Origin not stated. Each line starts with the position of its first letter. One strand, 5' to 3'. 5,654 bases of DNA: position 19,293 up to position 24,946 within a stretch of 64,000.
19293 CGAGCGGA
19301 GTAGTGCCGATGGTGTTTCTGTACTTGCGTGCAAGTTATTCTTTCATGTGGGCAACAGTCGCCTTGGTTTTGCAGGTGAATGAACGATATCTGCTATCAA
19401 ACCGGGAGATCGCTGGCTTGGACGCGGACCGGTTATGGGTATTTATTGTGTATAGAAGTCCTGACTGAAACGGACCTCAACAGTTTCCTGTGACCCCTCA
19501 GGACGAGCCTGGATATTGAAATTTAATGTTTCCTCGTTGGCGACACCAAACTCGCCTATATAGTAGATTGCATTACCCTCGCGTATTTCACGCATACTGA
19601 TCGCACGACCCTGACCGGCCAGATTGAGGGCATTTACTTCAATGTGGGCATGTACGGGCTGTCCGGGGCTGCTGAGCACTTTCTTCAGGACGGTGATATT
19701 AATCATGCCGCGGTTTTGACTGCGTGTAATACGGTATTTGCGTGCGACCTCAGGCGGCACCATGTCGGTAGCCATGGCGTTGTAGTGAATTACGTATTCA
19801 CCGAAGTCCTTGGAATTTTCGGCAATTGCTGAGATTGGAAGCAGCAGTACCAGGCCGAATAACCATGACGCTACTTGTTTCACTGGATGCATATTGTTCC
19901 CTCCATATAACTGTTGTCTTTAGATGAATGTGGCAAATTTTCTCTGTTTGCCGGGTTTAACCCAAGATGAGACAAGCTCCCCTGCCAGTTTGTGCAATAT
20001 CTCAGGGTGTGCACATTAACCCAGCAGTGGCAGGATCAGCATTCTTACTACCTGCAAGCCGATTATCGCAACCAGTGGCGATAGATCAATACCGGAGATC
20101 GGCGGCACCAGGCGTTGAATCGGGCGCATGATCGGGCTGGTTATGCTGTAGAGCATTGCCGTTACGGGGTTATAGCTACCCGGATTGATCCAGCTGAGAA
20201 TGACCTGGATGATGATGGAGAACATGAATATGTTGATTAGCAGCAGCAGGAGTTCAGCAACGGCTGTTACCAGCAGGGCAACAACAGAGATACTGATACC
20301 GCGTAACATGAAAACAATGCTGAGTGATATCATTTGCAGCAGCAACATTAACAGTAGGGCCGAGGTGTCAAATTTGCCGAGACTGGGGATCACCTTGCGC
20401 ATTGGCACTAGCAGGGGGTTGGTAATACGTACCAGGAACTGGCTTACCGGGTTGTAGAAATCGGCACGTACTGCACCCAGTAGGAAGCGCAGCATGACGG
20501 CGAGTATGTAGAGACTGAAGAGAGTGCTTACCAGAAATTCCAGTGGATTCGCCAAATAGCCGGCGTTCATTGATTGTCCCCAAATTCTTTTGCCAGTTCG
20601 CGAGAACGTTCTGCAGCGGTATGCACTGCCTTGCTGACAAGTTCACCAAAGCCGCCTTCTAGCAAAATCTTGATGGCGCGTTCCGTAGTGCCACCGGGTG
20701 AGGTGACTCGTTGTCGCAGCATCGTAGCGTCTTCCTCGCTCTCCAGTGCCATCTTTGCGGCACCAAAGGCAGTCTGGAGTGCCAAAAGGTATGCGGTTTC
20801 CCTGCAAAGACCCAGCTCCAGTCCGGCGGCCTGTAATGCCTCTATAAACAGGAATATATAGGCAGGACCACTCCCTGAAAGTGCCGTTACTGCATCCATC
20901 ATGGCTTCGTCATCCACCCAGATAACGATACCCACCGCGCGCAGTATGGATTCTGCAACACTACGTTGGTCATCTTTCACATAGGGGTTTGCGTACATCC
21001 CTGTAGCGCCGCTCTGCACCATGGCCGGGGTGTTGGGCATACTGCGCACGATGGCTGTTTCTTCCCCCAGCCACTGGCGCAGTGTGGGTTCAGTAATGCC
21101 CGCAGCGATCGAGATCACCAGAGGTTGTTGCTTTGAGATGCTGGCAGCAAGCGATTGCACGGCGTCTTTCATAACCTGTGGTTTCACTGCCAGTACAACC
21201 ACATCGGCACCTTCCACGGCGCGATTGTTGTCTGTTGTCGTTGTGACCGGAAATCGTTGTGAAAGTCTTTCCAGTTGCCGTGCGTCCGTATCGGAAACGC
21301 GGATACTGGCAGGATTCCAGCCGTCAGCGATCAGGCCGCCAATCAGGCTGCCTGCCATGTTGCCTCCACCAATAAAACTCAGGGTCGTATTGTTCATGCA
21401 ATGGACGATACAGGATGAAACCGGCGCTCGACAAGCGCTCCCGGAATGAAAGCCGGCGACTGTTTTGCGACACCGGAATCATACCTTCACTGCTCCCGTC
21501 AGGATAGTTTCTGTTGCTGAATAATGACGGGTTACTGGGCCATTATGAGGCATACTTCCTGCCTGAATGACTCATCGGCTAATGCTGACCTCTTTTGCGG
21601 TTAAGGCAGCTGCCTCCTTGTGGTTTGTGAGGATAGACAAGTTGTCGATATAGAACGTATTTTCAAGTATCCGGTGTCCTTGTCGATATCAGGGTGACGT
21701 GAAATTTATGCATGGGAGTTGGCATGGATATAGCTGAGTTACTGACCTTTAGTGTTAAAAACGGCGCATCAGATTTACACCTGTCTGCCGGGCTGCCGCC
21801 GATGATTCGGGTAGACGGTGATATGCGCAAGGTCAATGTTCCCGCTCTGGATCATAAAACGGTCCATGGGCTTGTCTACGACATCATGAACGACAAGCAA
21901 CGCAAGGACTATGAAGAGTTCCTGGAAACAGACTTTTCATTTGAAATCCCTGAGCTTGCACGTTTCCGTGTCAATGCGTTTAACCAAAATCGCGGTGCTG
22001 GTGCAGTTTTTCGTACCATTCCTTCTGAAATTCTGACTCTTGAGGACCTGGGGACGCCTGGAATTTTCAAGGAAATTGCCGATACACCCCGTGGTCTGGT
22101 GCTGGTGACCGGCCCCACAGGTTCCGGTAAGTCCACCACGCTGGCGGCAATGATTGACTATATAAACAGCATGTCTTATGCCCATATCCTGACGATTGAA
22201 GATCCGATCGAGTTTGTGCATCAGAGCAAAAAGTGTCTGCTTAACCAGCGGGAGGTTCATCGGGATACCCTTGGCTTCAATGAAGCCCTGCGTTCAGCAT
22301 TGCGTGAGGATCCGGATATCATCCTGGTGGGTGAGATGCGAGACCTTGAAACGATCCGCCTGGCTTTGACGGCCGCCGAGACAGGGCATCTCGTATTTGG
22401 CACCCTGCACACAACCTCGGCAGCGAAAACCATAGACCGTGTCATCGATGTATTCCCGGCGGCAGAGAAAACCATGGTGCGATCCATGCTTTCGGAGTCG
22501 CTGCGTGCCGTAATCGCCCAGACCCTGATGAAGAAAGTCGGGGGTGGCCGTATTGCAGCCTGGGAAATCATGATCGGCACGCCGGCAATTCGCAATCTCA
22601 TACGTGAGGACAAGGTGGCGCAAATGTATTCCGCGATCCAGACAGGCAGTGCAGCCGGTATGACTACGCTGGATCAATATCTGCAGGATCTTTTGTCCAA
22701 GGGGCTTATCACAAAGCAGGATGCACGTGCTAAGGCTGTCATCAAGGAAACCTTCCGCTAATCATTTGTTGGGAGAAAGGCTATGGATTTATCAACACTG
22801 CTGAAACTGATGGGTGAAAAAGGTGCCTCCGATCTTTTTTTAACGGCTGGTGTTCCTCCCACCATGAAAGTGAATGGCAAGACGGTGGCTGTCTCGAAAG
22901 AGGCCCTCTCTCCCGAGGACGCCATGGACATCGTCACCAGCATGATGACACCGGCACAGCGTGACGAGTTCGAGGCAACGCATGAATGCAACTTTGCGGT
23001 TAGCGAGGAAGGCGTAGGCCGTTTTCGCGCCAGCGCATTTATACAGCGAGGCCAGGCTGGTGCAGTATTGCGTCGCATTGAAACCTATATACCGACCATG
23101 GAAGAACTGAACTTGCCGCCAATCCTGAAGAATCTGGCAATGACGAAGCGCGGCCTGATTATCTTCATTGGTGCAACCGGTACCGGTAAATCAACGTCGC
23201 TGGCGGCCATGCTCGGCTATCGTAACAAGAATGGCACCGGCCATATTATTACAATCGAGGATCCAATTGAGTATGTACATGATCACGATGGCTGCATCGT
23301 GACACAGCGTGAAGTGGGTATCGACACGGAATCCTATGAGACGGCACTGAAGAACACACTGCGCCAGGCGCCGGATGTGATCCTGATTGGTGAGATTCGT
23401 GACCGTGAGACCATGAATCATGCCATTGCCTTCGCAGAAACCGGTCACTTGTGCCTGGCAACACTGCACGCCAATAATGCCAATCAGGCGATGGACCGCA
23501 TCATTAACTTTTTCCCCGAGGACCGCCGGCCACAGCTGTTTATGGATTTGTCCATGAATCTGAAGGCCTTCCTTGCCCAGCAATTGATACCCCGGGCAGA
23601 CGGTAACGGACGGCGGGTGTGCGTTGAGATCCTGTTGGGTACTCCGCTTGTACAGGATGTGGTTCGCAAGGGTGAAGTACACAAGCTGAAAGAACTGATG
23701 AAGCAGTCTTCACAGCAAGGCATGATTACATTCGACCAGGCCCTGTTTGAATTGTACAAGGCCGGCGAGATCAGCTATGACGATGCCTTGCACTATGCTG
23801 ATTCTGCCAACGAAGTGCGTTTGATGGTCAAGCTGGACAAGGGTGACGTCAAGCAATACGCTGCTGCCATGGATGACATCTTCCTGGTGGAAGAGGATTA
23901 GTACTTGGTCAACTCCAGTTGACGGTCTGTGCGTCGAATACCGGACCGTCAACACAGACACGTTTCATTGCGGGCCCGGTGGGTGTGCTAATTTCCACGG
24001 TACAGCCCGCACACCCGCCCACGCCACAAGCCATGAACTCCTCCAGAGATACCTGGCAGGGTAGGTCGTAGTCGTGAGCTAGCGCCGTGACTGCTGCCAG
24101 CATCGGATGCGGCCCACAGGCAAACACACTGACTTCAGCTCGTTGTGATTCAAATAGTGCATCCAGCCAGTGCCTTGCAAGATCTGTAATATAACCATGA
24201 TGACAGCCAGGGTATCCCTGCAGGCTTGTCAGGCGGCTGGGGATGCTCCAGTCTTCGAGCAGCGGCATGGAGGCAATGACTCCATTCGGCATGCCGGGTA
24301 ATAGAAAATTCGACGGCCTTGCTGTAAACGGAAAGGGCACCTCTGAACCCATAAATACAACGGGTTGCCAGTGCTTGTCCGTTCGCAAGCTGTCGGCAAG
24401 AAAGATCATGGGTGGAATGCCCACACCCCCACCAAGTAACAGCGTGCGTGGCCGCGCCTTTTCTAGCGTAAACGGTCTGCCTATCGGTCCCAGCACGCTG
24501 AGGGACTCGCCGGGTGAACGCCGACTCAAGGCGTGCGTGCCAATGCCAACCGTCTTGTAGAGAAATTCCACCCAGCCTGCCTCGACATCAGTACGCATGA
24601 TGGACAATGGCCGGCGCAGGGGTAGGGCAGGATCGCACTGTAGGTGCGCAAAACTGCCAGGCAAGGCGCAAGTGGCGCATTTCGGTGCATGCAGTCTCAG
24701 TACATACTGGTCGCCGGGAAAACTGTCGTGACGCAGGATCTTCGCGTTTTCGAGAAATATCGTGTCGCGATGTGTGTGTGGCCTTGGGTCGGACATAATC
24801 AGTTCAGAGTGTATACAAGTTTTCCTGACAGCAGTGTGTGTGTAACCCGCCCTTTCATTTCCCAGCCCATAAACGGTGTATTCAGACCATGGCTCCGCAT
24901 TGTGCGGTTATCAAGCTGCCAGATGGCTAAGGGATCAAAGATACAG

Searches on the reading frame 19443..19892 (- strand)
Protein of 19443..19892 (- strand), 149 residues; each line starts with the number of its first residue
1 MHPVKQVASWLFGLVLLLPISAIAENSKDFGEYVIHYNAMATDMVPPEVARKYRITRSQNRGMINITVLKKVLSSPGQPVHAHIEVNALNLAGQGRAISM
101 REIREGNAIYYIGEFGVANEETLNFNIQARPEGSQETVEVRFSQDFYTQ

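Call 49: search_protein_families(library=pfam, proteins=[window:19443-19892:-], max_evalue=0.001)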
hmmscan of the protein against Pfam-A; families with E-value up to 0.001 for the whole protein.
window:19443-19892:- (149 aa): 1 family
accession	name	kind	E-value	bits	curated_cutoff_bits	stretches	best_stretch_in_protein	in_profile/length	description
PF14467.12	DUF4426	-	1.2e-40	138.7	25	1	28-148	2-120/121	Domain of unknown function (DUF4426)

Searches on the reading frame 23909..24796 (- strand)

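Call 50: search_protein_families(library=pfam, proteins=[window:23909-24796:-], max_evalue=0.001)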
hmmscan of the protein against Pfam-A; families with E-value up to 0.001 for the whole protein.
window:23909-24796:- (295 aa): 1 family
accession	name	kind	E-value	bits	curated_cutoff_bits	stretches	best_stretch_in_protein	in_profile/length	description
PF10418.14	DHODB_Fe-S_bind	-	8e-15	54.7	23.9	1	252-292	1-40/41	Iron-sulfur cluster binding domain of dihydroorotate dehydrogenase B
